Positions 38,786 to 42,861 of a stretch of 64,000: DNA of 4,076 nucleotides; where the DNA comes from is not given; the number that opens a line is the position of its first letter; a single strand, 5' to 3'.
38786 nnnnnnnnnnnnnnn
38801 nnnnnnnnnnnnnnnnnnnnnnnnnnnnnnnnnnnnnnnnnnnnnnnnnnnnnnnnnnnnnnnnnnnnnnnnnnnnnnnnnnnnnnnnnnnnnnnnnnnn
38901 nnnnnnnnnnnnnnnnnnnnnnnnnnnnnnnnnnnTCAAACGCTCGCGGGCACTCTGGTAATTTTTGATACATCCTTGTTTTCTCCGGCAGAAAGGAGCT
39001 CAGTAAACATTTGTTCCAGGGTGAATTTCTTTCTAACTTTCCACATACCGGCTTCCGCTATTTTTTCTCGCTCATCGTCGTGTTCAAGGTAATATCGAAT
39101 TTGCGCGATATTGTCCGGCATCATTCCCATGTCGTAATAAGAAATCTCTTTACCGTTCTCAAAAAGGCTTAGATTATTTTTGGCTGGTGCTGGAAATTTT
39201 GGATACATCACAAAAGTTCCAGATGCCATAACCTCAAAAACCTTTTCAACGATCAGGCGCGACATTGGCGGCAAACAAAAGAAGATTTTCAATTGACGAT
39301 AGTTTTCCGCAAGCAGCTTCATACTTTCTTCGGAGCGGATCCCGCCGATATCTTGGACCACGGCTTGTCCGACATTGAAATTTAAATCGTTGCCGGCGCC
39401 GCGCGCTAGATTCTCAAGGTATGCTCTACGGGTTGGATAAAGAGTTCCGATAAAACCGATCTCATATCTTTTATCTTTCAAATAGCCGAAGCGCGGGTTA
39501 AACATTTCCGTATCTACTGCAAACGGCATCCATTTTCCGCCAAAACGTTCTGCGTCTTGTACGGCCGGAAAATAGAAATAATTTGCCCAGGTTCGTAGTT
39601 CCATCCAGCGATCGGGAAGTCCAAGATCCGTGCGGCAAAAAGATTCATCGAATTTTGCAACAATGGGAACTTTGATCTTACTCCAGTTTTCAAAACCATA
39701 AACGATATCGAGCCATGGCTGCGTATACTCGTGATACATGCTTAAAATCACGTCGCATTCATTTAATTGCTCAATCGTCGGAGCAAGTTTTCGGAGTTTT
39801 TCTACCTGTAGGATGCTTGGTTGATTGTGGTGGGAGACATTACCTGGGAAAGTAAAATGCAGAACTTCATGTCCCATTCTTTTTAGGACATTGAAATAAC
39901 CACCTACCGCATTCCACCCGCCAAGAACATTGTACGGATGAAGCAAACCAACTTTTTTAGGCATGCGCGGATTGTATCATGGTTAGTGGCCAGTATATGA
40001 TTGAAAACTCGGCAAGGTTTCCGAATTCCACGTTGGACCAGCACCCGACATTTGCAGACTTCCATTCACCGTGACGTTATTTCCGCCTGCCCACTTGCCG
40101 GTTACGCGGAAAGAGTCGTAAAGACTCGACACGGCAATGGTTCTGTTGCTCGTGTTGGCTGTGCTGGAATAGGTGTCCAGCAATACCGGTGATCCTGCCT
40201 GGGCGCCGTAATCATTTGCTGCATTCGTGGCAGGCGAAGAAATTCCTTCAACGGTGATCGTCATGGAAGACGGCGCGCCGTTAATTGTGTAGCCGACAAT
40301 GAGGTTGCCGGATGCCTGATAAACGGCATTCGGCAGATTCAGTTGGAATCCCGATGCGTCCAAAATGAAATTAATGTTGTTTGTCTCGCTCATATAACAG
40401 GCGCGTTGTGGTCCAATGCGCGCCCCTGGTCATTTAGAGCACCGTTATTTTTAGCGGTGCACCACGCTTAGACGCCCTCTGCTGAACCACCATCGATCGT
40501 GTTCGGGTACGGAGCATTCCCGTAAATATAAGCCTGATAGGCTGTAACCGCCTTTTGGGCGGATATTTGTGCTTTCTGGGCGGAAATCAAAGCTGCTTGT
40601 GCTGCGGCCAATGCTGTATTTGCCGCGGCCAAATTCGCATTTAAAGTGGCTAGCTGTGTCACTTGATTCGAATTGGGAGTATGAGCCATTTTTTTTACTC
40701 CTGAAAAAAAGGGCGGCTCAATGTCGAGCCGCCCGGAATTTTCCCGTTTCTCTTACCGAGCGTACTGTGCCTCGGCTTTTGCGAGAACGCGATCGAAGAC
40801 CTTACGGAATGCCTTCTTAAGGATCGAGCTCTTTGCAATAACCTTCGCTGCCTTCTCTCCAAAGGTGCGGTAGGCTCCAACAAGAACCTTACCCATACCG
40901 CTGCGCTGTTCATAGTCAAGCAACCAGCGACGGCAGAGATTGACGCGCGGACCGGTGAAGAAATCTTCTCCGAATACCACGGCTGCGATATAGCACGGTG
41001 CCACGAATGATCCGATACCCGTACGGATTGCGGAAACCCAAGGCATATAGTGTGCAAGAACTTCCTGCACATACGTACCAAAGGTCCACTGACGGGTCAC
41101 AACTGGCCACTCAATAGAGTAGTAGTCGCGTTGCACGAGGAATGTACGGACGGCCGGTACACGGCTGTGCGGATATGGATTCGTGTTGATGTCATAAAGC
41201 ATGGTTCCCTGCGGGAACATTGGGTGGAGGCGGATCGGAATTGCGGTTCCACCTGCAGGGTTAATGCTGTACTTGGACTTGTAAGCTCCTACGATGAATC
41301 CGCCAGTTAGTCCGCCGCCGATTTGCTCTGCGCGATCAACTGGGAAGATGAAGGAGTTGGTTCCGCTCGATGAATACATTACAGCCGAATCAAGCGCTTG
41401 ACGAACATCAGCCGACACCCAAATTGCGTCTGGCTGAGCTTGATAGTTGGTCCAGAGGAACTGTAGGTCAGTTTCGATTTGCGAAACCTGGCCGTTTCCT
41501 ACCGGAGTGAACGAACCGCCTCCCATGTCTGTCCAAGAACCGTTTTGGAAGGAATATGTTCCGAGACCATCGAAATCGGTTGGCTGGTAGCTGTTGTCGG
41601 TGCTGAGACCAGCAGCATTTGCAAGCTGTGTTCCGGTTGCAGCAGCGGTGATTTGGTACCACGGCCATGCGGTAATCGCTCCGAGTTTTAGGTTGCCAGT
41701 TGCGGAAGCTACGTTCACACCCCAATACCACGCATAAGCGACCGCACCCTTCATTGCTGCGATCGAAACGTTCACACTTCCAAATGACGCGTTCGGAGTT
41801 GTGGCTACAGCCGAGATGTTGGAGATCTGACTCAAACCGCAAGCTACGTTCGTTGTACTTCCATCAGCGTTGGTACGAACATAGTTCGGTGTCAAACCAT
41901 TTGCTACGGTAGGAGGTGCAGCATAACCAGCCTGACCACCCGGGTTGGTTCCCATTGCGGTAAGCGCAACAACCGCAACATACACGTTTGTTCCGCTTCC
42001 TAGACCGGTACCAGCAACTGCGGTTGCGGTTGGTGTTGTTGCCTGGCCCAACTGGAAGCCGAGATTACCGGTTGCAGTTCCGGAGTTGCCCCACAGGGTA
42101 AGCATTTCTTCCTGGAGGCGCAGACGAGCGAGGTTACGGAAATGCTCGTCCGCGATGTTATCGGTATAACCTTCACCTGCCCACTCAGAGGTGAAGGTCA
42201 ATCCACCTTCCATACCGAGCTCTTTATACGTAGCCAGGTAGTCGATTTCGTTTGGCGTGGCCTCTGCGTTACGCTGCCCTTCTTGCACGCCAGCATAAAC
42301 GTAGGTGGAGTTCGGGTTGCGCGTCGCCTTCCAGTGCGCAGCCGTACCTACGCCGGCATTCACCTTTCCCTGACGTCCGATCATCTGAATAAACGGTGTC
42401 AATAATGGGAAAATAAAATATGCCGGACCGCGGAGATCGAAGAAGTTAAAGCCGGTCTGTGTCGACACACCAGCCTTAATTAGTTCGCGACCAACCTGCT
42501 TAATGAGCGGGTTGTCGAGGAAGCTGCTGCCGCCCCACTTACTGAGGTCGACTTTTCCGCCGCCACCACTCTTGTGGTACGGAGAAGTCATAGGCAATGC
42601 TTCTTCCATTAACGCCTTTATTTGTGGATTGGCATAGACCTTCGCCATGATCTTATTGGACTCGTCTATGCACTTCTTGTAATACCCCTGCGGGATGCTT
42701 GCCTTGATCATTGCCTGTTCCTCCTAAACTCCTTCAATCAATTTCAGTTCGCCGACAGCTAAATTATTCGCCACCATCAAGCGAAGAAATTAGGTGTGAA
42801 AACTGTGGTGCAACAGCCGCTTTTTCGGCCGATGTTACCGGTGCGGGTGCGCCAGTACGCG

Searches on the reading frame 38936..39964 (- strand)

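Call 16: search_protein_families(library=phrogs, proteins=[window:38936-39964:-], max_evalue=0.001)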
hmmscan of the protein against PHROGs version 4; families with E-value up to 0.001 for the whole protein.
window:38936-39964:- (342 aa): 0 families

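Call 22: search_protein_families(library=pfam, proteins=[window:38936-39964:-], max_evalue=0.01)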
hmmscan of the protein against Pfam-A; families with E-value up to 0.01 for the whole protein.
window:38936-39964:- (342 aa): 1 family
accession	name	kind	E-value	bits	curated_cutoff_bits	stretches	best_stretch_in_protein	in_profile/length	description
PF13524.12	Glyco_trans_1_2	-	2.1e-13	50.9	25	1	221-324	43-143/144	Glycosyl transferase-like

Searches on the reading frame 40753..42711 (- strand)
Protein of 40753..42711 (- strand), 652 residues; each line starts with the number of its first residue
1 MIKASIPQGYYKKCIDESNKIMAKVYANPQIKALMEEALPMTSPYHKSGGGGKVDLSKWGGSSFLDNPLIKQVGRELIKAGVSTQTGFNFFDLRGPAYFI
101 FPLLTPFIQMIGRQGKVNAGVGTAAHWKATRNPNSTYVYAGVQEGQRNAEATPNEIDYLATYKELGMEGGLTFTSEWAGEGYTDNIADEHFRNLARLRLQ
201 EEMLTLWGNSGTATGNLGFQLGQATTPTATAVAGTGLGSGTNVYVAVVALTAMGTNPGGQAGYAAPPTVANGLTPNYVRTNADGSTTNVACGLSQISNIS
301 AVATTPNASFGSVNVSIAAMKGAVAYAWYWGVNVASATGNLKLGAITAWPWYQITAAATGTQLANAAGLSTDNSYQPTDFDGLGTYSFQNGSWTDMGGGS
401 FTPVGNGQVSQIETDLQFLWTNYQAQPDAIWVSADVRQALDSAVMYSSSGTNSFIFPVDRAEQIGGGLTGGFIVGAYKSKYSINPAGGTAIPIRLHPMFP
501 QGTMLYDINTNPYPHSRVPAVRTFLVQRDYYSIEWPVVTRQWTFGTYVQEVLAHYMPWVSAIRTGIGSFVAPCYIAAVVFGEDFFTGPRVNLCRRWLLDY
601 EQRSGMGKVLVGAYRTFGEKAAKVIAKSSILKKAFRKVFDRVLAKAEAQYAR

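Call 16: search_protein_families(library=phrogs, proteins=[window:40753-42711:-], max_evalue=0.001)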
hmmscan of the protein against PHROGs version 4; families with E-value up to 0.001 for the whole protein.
window:40753-42711:- (652 aa): 1 family
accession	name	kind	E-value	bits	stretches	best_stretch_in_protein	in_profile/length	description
phrog_13692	-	unknown function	4.4e-69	234.2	1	83-567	34-490/491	-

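Call 22: search_protein_families(library=pfam, proteins=[window:40753-42711:-], max_evalue=0.01)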
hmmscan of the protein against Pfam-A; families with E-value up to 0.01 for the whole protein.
window:40753-42711:- (652 aa): 0 families

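Call 44: search_dna_similar(query=window:40753-42711:-, collection=phages, mode=protein, max_rows=12)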
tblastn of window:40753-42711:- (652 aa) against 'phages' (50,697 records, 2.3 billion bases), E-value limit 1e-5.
Records with a match: 6; places in all: 6; records where one place covers at least 80% of the query: 2.
Best place of each record, by identity: <60% 6.
By first word of the organism name: Brevundimonas 2; Arthrobacter 2; Thermoanaerobacterium 2.
By host as written in the record: Brevundimonas pondensis LVF1 2; Arthrobacter sp. ATCC 21022 2; Thermoanaerobacterium saccharolyticum JW/SL-YS485 2.
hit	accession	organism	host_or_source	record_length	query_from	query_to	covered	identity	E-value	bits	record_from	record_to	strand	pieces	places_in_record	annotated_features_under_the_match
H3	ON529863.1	Brevundimonas phage vB_BpoS-Polewnik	Brevundimonas pondensis LVF1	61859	63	598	82%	32.5%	9e-56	211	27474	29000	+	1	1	hypothetical protein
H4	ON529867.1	Brevundimonas phage vB_BpoS-Strzyga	Brevundimonas pondensis LVF1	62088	63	598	82%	32.5%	2e-55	210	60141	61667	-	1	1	hypothetical protein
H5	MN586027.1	Arthrobacter phage Mufasa8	Arthrobacter sp. ATCC 21022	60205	75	545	72%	26.2%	6e-6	56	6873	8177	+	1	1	6: major capsid protein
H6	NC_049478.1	Arthrobacter phage Mufasa8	Arthrobacter sp. ATCC 21022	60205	75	545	72%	26.2%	6e-6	56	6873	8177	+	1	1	6: major capsid protein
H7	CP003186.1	Thermoanaerobacterium phage THSA-485A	Thermoanaerobacterium saccharolyticum ...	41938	78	566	75%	23.8%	3e-10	70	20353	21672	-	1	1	hypothetical protein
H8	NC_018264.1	Thermoanaerobacterium phage THSA-485A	Thermoanaerobacterium saccharolyticum ...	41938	78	566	75%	23.8%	3e-10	70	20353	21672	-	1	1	hypothetical protein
